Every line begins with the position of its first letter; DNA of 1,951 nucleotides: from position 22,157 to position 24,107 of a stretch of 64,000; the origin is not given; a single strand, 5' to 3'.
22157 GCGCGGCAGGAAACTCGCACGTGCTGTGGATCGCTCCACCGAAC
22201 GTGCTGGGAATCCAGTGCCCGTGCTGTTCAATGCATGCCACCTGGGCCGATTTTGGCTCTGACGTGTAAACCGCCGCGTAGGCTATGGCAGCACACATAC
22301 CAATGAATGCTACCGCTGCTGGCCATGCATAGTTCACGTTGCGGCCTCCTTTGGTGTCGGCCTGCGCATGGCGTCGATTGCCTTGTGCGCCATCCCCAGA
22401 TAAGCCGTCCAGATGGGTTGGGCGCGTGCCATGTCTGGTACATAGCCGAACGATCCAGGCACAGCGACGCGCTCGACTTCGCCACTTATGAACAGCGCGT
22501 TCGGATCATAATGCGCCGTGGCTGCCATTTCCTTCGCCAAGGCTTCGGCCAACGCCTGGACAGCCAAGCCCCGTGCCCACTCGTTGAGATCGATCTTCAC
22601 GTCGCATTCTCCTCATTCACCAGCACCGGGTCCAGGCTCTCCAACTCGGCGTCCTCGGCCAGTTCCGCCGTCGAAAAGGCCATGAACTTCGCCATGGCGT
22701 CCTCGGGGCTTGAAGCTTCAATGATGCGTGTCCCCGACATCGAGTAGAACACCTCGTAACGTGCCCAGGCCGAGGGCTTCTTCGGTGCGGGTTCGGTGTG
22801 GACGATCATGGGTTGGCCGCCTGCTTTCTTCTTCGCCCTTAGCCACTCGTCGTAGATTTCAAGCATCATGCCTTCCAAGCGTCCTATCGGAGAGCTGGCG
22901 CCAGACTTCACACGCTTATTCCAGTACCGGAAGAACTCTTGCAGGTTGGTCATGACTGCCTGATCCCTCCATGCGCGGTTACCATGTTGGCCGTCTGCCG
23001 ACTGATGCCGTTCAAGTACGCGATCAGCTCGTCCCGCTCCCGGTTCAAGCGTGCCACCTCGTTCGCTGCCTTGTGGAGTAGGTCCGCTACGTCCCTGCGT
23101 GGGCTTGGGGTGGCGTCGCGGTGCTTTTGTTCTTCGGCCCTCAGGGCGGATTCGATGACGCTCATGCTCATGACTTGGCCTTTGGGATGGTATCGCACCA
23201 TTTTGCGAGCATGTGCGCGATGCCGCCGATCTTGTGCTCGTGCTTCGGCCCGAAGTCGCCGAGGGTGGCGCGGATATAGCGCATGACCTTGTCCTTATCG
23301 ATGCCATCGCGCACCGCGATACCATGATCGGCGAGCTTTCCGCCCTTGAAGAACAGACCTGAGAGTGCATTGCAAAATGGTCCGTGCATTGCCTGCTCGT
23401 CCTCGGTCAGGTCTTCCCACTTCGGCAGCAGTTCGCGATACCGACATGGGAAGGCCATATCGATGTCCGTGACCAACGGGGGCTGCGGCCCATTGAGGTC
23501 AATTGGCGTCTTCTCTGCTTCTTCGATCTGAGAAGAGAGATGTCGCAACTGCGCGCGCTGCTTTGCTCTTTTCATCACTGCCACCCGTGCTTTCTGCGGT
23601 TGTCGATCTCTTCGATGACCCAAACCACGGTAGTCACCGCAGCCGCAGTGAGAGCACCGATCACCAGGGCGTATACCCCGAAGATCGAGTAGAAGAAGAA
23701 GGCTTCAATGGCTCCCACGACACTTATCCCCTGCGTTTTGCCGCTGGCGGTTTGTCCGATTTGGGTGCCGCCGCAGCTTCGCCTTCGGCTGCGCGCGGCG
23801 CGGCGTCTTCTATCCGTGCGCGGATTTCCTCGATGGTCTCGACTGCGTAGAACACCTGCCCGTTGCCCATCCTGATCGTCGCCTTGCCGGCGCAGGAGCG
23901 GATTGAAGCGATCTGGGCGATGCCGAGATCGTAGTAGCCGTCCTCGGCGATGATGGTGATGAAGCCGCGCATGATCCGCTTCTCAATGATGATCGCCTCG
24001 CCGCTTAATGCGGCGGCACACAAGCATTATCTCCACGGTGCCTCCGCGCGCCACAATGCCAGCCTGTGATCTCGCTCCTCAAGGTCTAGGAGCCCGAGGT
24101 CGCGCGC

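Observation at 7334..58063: Twelve copies of an asymmetric GC-rich hairpin repeat occupying short intergenic spacers of the phage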

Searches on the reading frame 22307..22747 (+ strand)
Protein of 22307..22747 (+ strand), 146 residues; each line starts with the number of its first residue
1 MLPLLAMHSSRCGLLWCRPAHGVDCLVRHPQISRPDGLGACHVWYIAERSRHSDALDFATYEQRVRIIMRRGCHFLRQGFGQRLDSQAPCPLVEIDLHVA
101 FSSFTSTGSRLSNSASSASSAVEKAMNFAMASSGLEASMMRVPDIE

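Call 31: find_encoding_contigs(protein=window:22307-22747:+, flank=10000, max_places=1)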
Protein window:22307-22747:+ (146 aa): no gene with exactly this product is on record in the collection.

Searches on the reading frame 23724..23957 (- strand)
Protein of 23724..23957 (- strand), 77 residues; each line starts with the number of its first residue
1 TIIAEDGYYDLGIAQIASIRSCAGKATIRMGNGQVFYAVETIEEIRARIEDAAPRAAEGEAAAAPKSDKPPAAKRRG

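Call 86: search_protein_families(library=phrogs, proteins=[window:23724-23957:-], max_evalue=0.001)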
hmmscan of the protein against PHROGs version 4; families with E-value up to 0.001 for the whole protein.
window:23724-23957:- (77 aa): 0 families
